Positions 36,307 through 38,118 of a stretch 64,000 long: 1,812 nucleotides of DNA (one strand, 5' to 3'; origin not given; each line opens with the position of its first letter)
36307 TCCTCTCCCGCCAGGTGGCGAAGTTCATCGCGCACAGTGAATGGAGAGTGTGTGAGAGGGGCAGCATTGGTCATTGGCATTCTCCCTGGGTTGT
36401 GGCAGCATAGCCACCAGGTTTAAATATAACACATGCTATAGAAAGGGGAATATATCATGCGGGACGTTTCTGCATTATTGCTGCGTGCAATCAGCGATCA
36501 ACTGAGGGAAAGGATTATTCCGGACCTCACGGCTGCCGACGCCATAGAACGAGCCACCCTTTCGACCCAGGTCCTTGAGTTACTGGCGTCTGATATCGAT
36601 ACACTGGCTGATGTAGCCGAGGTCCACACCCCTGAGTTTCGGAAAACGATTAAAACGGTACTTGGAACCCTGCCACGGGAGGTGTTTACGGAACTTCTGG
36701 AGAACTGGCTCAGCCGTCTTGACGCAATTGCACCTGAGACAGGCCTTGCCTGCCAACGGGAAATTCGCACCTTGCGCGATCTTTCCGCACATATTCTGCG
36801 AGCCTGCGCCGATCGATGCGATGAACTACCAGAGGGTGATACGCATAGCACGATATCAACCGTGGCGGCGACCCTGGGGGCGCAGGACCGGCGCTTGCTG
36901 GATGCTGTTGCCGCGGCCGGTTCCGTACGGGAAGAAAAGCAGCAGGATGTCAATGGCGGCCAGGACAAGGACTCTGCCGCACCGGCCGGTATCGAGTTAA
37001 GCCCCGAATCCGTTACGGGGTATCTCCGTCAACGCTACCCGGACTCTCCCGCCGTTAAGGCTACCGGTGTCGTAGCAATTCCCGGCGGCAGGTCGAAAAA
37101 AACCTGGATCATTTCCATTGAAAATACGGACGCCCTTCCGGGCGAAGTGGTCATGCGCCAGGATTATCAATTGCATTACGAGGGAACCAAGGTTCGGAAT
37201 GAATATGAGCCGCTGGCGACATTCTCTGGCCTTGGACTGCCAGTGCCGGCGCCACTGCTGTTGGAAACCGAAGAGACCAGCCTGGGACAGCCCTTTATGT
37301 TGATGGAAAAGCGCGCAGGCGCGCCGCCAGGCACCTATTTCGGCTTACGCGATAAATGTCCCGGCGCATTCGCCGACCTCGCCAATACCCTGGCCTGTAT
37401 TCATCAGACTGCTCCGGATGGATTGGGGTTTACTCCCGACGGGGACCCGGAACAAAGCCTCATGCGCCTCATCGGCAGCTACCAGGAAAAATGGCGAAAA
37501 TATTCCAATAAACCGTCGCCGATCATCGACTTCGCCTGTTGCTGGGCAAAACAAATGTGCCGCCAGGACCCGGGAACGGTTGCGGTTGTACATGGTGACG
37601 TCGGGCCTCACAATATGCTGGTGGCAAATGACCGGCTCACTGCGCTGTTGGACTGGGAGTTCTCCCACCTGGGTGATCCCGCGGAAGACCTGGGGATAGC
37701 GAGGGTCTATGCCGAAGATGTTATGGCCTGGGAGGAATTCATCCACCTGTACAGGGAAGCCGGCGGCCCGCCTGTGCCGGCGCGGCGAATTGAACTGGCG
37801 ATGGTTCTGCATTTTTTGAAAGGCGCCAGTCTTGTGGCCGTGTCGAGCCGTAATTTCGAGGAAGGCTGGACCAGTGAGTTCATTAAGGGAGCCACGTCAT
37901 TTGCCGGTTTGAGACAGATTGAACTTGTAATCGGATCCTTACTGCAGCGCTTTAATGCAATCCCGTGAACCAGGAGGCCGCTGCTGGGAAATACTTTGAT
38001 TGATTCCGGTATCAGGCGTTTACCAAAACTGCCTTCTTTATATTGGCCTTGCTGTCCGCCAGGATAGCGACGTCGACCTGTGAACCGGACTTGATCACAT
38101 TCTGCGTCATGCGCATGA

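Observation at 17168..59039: Recurrent perfect 16-bp palindrome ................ marks promoter regions of the catabolic operons, suggesting an undescribed regulon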

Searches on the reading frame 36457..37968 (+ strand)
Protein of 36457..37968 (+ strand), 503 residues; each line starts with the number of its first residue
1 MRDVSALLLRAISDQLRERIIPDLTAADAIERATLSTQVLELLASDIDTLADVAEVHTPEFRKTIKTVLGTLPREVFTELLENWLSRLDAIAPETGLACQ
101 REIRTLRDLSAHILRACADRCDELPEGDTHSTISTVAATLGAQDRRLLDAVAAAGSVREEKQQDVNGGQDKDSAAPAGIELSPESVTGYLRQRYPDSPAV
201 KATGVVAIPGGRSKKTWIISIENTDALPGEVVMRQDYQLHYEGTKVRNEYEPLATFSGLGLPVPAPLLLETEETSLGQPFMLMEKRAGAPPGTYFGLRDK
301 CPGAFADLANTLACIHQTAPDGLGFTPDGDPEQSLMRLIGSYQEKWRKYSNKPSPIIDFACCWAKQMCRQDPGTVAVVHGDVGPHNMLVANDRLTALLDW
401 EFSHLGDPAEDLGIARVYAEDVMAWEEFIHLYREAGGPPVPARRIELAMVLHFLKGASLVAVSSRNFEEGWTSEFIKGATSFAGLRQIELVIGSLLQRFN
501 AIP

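Call 7: search_protein_families(library=pfam, proteins=[window:36457-37968:+])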
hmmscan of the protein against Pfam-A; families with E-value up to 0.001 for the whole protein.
window:36457-37968:+ (503 aa): 1 family
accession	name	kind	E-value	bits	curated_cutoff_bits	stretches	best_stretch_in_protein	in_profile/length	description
PF01636.29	APH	-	5.3e-29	102.1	23.2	1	206-443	3-235/239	Phosphotransferase enzyme family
